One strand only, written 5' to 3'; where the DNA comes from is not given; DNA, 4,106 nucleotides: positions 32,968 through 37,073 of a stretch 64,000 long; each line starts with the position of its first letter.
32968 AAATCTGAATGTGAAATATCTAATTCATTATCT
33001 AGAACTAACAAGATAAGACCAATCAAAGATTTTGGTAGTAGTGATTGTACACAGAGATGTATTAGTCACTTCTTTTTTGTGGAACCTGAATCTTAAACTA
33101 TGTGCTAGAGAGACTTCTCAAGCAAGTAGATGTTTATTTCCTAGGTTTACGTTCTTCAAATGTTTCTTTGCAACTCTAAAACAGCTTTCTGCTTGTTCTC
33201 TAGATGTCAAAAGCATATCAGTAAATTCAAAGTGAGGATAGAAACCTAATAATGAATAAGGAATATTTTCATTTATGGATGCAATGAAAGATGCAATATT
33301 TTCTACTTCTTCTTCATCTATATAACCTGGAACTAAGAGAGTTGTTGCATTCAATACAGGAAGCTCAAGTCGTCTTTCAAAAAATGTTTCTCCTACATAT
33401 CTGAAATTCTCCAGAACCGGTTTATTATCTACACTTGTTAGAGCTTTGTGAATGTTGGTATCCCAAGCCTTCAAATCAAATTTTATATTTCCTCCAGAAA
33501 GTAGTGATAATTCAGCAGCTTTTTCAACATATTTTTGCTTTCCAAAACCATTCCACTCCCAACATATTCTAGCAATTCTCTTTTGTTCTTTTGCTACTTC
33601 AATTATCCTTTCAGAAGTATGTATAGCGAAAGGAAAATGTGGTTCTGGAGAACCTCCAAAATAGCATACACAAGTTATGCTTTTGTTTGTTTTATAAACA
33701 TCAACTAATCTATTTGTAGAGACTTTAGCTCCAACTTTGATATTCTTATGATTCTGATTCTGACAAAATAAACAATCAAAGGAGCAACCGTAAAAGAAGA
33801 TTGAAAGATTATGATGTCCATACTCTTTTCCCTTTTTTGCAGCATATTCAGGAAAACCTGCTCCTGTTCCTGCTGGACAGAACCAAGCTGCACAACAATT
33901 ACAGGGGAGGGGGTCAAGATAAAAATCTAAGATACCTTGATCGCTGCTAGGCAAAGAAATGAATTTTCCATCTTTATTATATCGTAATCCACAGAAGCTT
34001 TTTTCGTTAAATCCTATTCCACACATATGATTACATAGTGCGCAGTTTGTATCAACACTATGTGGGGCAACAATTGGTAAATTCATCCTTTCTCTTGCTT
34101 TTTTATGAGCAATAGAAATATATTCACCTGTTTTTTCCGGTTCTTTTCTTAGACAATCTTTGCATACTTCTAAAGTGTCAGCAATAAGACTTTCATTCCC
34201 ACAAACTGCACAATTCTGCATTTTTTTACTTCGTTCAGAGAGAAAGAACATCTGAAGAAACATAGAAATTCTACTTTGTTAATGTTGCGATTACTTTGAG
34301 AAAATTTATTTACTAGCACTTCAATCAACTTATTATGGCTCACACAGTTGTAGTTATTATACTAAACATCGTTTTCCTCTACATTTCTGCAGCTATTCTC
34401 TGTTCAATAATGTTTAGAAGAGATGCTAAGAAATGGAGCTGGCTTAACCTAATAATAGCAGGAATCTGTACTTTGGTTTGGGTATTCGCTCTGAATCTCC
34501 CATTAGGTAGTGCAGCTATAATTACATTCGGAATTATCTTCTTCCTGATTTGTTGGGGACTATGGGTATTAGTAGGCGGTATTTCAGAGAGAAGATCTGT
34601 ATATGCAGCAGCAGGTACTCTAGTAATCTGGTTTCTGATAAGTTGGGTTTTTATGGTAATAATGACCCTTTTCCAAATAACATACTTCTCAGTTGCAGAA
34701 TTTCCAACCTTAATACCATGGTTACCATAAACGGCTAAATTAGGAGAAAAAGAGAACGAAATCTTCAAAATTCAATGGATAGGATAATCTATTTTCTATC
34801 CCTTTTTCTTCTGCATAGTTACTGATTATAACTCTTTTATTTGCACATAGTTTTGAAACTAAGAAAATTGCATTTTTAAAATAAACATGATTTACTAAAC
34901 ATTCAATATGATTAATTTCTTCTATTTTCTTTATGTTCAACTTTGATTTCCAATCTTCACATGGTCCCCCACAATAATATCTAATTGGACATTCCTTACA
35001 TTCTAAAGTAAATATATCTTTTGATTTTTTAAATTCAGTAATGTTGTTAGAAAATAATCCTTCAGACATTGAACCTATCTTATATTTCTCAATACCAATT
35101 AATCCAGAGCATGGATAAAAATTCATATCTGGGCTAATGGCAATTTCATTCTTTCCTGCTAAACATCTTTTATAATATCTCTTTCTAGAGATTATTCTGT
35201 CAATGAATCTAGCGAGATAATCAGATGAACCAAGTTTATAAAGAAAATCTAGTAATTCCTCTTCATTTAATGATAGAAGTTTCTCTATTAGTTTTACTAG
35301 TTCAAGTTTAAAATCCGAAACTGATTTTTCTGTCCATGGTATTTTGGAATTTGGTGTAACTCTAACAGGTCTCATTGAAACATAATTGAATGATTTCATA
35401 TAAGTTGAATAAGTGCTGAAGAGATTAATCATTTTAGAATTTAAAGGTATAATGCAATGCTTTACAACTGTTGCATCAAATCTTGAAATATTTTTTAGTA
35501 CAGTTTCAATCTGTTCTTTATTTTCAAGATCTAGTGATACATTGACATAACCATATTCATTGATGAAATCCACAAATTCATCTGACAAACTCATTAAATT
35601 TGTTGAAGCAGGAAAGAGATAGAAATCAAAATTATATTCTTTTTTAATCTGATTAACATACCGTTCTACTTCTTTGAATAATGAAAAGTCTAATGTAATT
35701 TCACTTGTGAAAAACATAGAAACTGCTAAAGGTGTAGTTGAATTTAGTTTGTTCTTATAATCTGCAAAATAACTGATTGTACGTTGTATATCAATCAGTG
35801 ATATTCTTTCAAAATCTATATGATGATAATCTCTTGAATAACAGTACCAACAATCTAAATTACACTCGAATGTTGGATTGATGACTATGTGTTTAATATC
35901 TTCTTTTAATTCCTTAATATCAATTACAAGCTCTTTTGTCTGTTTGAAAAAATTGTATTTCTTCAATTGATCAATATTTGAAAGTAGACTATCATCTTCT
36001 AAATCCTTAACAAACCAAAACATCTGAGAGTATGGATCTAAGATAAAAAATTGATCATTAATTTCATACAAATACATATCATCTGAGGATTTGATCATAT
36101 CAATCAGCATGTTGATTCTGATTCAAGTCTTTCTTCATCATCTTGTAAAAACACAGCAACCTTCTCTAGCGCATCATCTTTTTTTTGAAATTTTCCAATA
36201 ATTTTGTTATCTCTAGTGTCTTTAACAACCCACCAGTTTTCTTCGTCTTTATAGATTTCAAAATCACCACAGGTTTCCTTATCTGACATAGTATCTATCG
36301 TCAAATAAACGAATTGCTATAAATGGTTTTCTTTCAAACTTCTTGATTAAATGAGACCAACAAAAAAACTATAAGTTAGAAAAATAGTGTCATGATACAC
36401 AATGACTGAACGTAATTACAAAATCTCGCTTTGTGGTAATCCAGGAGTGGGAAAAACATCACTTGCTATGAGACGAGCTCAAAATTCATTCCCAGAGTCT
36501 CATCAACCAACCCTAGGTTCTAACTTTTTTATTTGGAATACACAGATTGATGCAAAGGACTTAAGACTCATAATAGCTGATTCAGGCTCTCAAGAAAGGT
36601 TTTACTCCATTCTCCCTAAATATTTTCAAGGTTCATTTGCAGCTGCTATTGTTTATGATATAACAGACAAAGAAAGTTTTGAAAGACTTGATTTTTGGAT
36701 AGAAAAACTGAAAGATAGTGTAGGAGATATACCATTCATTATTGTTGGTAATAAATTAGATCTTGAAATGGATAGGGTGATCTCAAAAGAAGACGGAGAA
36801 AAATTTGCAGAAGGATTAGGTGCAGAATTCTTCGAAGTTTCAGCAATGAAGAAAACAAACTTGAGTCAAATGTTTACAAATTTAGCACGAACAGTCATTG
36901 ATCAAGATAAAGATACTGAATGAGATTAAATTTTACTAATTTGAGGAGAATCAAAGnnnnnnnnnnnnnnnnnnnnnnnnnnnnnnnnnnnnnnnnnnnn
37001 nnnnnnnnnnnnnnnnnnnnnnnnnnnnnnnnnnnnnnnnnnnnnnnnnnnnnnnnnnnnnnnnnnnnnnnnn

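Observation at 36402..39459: Ras/Rab-like small GTPase in a tight three-gene operon with two large uncharacterised proteins (candidate new GTPase regulatory module)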

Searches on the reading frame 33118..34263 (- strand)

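Call 22: search_protein_families(library=ncbifam, proteins=[window:33118-34263:-], max_evalue=0.01)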
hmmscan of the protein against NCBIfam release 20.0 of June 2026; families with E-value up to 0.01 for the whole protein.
window:33118-34263:- (381 aa): 15 families
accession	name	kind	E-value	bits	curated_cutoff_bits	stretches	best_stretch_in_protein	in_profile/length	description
NF048010.1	SfplDhtActHpsHDes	equivalog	3.4e-13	49.1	430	1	226-342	155-264/298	(2S)-3-sulfopropanediol dehydratase activating enzyme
TIGR02493.1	PFLA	equivalog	4.3e-11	42.6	231.75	1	153-333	18-189/235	pyruvate formate-lyase-activating protein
NF008356.0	PRK11145.1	equivalog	8.5e-10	38.3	375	1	155-332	25-193/246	pyruvate formate lyase 1-activating protein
TIGR04337.1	AmmeMemoSam_rS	hypoth_equivalog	1.1e-09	37.6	220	1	152-377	71-286/349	AmmeMemoRadiSam system radical SAM enzyme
TIGR04041.1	activase_YjjW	hypoth_equivalog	1.8e-09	37.4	250.2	1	259-357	162-254/276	YjjW family glycine radical enzyme activase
TIGR02495.1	NrdG2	equivalog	5e-08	32.5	131.15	1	152-206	18-73/193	anaerobic ribonucleoside-triphosphate reductase activating protein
TIGR02491.1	NrdG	equivalog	7.5e-08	32.4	126.1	1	153-257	18-122/154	anaerobic ribonucleoside-triphosphate reductase activating protein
NF033719.1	ind_deCO2_activ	equivalog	1.5e-07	31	425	1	263-331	187-249/302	indoleacetate decarboxylase activase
TIGR04395.1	cutC_activ_rSAM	equivalog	1.7e-06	27.5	360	1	228-329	156-247/309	choline TMA-lyase-activating enzyme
TIGR02494.1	PFLE_PFLC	subfamily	1.9e-06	27.4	174.35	1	232-342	154-255/293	glycyl-radical enzyme activating protein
TIGR02826.1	RNR_activ_nrdG3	equivalog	2.4e-06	27.4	151.7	1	151-231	16-91/148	anaerobic ribonucleoside-triphosphate reductase activating protein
NF048008.1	SfplDhtActHpfHKleb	equivalog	9.1e-06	25.2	500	1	231-327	156-242/308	(2S)-3-sulfopropanediol dehydratase activating enzyme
NF043069.1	T4HPD_activ_SAM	equivalog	0.00011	21.7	425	1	260-332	178-244/299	trans-4-hydroxy-L-proline dehydratase activase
NF033717.2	HPDL_rSAM_activ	equivalog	0.00065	19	420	1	262-330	187-251/311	4-hydroxyphenylacetate decarboxylase activase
NF007483.0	PRK10076.1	equivalog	0.0098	15.1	326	0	259-329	171-235/292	[formate-C-acetyltransferase]-activating enzyme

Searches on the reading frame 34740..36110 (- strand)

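Call 5: search_protein_families(library=pfam, proteins=[window:34740-36110:-], max_evalue=0.01)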
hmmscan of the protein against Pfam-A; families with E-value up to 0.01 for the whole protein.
window:34740-36110:- (456 aa): 1 family
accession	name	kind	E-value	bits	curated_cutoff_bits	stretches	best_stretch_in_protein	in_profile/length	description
PF04055.27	Radical_SAM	-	2.3e-06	28.3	29.5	1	77-197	1-111/166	Radical SAM superfamily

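Call 22: search_protein_families(library=ncbifam, proteins=[window:34740-36110:-], max_evalue=0.01)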
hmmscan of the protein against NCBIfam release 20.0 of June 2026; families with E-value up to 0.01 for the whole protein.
window:34740-36110:- (456 aa): 24 families
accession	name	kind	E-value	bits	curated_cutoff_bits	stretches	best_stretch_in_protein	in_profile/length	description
TIGR03974.1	rSAM_six_Cys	equivalog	2.7e-27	95.7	425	1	43-415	63-446/451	thioether cross-link-forming SCIFF peptide maturase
TIGR04064.1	rSAM_nif11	equivalog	2.9e-26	92.2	518.7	2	287-386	307-402/459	nif11-like peptide radical SAM maturase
NF047865.1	rSAM_PapB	equivalog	3.4e-25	89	340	1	80-387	10-319/330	PapB family radical SAM/SPASM ranthipeptide maturase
NF040492.1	not_ScfB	exception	7.8e-23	81.1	855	1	60-416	82-446/450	ScfB-related radical SAM/SPASM orphan maturase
TIGR04163.1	rSAM_cobopep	equivalog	5.9e-18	64.8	375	2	316-385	314-388/428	peptide-modifying radical SAM enzyme CbpB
TIGR03906.1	quino_hemo_SAM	equivalog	9.1e-16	57.5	453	2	65-194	86-212/467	quinohemoprotein amine dehydrogenase maturation protein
TIGR04085.1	rSAM_more_4Fe4S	domain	5.2e-12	46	27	1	316-391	1-81/93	SPASM domain-containing protein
TIGR04068.1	rSAM_ocin_clost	equivalog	1.8e-11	43.6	500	1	3-382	2-419/462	Cys-rich peptide radical SAM maturase CcpM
TIGR04083.1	rSAM_pep_methan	hypoth_equivalog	1.9e-11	43.4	300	1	74-385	1-311/376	TIGR04083 family peptide-modifying radical SAM enzyme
NF041298.1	rSAM_mat_DynA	equivalog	1.9e-10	40.3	450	1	76-201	4-122/356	dynobactin maturation radical SAM/SPASM protein DynA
NF038107.1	rSAM_NF038107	equivalog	1e-08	34.4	600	2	283-385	295-401/444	Cys-every-fifth radical SAM/SPASM peptide maturase CefB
TIGR04280.1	geopep_mat_rSAM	hypoth_equivalog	3.3e-08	32.9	400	1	69-198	80-203/428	geopeptide radical SAM maturase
TIGR03942.1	sulfatase_rSAM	equivalog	4.8e-07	29.2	349.45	2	77-196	4-121/363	anaerobic sulfatase maturase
TIGR04119.1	CXXX_matur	equivalog_domain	6.6e-06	25.7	150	1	287-431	57-194/210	CXXX repeat peptide maturase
TIGR04115.1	rSAM_Cxxx_rpt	equivalog_domain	1.1e-05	25.1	350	1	75-181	4-109/359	radical SAM peptide maturase, CXXX-repeat target family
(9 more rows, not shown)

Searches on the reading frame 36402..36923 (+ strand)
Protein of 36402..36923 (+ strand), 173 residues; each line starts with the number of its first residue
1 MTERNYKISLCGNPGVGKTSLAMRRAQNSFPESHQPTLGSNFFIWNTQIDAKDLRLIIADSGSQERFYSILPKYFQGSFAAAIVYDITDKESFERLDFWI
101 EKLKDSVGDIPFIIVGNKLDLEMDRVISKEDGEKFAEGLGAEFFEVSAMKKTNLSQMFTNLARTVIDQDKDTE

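Call 5: search_protein_families(library=pfam, proteins=[window:36402-36923:+], max_evalue=0.01)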
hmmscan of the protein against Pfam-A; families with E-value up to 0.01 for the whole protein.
window:36402-36923:+ (173 aa): 6 families
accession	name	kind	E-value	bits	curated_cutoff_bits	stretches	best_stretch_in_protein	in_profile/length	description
PF00071.28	Ras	-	6.9e-43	146.5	21.6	1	7-166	1-161/162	Ras family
PF08477.19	Roc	-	3.1e-24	85.9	27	1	7-120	1-119/119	Ras of Complex, Roc, domain of DAPkinase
PF00025.27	Arf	-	1.5e-08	34.8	22.3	1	3-162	12-171/174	ADP-ribosylation factor family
PF03193.22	RsgA_GTPase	-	0.0012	19.1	30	0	109-163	53-106/174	RsgA GTPase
PF02421.24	FeoB_N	-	0.0016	18.4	27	0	84-159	82-154/156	Ferrous iron transport protein B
PF00004.35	AAA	-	0.0028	18.6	21.2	0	9-29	2-22/131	ATPase family associated with various cellular activities (AAA)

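Call 21: search_solved_structures(query=window:36402-36923:+, max_evalue=1e-10)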
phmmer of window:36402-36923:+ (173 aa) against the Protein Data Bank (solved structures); distinct sequences matched with E-value up to 1e-10: 740 (the best 60 are shown).
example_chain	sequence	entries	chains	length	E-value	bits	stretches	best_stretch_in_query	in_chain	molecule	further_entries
1z08_A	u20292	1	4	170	3.5e-35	124.5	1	5-167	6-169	Ras-related protein Rab-21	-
9ayr_C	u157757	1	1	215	2.7e-34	121.6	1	5-165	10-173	GTP-binding protein YPT6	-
1yzu_A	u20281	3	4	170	4.7e-34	120.9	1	5-167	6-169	Ras-related protein Rab-21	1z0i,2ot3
1yzt_A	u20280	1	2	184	6.2e-34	120.5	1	5-167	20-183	Ras-related protein Rab-21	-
6ekk_C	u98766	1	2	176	7.9e-32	113.6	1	6-171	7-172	Ras-related protein Rab-35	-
3tw8_B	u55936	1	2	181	8.5e-32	113.5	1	6-171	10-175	Ras-related protein Rab-35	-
4fmb_B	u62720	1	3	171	2.3e-31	112.1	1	6-164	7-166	Ras-related protein Rab-1A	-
4fmc_B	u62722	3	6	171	2.4e-31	112.1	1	6-164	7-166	Ras-related protein Rab-1A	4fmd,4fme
4jvs_B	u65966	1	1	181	2.8e-31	111.8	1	6-164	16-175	Ras-related protein Rab-1A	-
4iru_B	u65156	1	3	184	3e-31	111.8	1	6-164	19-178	Ras-related protein Rab-1A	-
2fol_A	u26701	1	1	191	3.4e-31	111.6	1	6-164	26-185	Ras-related protein Rab-1A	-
3tkl_A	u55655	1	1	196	3.5e-31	111.5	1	6-164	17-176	Ras-related protein Rab-1A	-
3l0i_B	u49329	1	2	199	3.7e-31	111.4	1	6-164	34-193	Ras-related protein Rab-1A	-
7eq2_A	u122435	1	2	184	3.8e-31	111.4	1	6-164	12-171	Ras-related protein Rab-1A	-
3sfv_A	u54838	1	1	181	3.9e-31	111.4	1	6-164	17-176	Ras-related protein Rab-1A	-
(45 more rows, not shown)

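Call 22: search_protein_families(library=ncbifam, proteins=[window:36402-36923:+], max_evalue=0.01)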
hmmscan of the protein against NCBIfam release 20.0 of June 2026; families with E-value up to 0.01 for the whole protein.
window:36402-36923:+ (173 aa): 5 families
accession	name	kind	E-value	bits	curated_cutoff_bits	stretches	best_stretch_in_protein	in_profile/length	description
TIGR00231.1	small_GTP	domain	3.6e-16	59.4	42.5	1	4-160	2-161/164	GTP-binding protein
NF008955.0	PRK12297.1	equivalog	0.00047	19.2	406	1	94-168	260-331/429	GTPase ObgE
NF000908.1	PRK00089.1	equivalog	0.00061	19.2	237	1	85-165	90-167/291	GTPase Era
NF008956.1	PRK12299.1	equivalog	0.0027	16.7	300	1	88-164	248-324/327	GTPase ObgE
TIGR03594.1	GTPase_EngA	equivalog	0.0055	15.8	306.7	0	90-164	268-345/432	ribosome biogenesis GTPase Der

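Call 80: search_protein_families(library=padloc, proteins=[window:36402-36923:+], max_evalue=0.1)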
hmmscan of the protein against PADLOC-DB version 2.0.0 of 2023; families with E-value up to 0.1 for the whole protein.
window:36402-36923:+ (173 aa): 1 family
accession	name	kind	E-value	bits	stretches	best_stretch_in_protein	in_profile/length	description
PDLC00915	TRIP13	-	0.042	11.3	1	8-24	66-82/302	TRIP13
